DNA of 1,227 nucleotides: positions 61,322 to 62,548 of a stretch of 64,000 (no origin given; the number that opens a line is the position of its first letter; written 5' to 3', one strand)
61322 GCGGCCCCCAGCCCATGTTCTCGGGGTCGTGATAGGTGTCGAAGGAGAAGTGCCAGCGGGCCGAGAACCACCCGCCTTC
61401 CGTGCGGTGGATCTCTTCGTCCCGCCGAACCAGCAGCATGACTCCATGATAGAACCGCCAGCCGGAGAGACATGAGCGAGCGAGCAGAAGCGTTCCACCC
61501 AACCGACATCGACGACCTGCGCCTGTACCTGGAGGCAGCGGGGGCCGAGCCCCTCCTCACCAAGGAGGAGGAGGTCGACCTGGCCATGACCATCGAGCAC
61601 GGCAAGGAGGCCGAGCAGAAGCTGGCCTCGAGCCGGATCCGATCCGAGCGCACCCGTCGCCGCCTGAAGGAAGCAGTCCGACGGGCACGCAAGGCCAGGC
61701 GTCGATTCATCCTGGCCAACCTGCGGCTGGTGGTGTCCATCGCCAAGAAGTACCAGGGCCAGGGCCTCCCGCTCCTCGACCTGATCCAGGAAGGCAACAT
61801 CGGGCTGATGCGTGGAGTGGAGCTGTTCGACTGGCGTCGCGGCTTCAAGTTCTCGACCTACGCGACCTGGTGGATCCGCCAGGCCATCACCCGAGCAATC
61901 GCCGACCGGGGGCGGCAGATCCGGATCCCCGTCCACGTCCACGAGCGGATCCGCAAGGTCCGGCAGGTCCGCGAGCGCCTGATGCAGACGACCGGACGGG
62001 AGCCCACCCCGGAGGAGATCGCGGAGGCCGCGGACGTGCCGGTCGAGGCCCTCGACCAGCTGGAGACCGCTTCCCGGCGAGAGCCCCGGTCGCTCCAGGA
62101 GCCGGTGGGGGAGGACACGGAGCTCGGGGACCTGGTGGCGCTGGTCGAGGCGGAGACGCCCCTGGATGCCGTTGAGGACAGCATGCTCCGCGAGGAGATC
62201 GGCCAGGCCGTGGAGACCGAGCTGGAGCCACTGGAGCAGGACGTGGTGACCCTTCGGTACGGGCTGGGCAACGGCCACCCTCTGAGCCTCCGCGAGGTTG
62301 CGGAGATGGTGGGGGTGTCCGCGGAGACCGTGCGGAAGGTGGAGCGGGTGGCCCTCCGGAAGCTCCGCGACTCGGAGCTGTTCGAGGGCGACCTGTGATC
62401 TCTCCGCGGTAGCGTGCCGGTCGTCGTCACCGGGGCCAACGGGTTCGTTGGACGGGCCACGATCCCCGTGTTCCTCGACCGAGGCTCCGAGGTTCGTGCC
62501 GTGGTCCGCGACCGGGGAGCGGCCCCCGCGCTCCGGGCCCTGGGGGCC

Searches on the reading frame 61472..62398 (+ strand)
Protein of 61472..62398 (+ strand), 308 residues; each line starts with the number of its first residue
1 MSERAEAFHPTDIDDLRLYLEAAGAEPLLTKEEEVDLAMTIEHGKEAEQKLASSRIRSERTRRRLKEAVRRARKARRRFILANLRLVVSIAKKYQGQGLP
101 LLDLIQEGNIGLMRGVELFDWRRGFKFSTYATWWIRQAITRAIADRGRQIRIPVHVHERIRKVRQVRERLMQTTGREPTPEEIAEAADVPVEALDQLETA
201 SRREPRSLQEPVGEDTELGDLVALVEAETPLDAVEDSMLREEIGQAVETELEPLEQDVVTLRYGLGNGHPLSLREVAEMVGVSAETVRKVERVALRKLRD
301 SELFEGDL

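Call 56: search_protein_families(library=pfam, proteins=[window:61472-62398:+], max_evalue=0.00001)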
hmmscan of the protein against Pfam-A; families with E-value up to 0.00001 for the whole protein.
window:61472-62398:+ (308 aa): 4 families
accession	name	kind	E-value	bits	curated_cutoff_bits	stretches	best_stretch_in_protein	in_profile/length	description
PF04542.20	Sigma70_r2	-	9e-22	77.1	24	1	80-148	2-70/71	Sigma-70 region 2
PF04539.22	Sigma70_r3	-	1.2e-15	57.8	25.3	1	158-233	1-77/78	Sigma-70 region 3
PF04545.22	Sigma70_r4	-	1.6e-13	50.3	24.1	1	250-299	4-49/50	Sigma-70, region 4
PF00140.25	Sigma70_r1_2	-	4.1e-08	33.5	22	1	16-47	3-34/34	Sigma-70 factor, region 1.2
